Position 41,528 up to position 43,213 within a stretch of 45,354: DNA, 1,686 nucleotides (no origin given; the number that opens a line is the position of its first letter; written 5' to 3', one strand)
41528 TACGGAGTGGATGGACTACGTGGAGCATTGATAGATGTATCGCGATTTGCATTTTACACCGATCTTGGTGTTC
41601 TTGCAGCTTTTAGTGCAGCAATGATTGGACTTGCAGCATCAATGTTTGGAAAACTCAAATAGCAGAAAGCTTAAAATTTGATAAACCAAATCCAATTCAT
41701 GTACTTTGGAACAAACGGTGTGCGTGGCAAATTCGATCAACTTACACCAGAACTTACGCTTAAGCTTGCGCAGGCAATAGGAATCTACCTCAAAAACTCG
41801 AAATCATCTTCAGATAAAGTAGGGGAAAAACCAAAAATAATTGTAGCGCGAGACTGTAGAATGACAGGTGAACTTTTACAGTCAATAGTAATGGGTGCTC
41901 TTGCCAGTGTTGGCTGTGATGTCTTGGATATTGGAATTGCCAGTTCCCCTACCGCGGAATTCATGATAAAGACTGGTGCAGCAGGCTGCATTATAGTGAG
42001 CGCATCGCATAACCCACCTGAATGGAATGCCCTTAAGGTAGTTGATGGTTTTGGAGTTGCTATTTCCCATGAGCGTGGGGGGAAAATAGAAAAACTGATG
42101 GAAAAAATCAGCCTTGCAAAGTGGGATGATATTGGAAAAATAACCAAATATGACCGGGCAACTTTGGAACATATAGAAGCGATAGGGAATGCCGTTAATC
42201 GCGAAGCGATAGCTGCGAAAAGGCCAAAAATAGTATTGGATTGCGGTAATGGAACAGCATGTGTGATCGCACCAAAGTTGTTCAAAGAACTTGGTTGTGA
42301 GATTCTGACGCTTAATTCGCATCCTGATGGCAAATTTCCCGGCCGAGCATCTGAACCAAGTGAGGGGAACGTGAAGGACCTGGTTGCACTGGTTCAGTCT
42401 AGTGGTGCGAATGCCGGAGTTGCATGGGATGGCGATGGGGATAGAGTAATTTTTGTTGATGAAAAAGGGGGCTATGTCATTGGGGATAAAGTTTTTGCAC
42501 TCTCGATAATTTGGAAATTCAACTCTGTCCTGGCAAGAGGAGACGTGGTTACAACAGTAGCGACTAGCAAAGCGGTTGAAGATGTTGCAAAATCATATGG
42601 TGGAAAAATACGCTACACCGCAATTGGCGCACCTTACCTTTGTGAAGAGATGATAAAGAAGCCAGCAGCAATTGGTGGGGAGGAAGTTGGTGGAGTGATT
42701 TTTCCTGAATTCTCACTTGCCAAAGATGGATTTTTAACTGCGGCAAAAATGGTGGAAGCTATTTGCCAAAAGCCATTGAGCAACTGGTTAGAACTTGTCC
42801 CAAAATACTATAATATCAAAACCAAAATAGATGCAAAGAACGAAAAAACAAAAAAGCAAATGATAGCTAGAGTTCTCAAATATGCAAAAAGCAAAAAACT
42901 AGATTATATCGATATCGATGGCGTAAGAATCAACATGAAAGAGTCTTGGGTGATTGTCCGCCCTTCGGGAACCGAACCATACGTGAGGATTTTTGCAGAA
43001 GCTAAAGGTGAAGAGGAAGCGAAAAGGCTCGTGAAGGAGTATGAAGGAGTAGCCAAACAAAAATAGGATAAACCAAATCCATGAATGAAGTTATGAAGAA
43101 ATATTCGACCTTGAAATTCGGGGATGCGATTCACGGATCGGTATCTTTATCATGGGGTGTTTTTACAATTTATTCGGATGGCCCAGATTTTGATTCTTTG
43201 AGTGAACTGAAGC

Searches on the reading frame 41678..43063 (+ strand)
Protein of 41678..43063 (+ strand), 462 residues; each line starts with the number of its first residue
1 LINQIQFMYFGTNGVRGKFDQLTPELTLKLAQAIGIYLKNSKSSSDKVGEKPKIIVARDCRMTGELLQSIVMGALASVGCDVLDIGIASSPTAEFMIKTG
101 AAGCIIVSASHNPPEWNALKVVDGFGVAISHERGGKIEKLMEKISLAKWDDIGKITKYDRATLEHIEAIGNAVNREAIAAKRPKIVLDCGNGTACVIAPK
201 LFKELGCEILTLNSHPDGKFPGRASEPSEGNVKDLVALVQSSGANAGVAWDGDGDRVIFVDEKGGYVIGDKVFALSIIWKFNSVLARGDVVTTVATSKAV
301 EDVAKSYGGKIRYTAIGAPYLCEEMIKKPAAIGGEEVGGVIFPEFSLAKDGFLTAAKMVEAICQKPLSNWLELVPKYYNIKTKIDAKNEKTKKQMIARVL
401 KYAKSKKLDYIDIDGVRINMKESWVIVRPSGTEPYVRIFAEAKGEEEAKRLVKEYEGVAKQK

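Call 63: search_protein_families(library=pfam, proteins=[window:41678-43063:+], max_evalue=0.001)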
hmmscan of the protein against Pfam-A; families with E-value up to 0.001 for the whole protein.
window:41678-43063:+ (462 aa): 4 families
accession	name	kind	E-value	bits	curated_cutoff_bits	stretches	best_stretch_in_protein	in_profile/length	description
PF02878.22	PGM_PMM_I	-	2.8e-32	111.7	22.5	1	9-145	3-135/138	Phosphoglucomutase/phosphomannomutase, alpha/beta/alpha domain I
PF02879.22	PGM_PMM_II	-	1.5e-26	93.4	29.3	1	164-264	2-103/103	Phosphoglucomutase/phosphomannomutase, alpha/beta/alpha domain II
PF02880.22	PGM_PMM_III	-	8.4e-22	77.9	20.7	1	269-377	2-115/115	Phosphoglucomutase/phosphomannomutase, alpha/beta/alpha domain III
PF00408.26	PGM_PMM_IV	-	7.2e-12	45.6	23.1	1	391-454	11-64/68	Phosphoglucomutase/phosphomannomutase, C-terminal domain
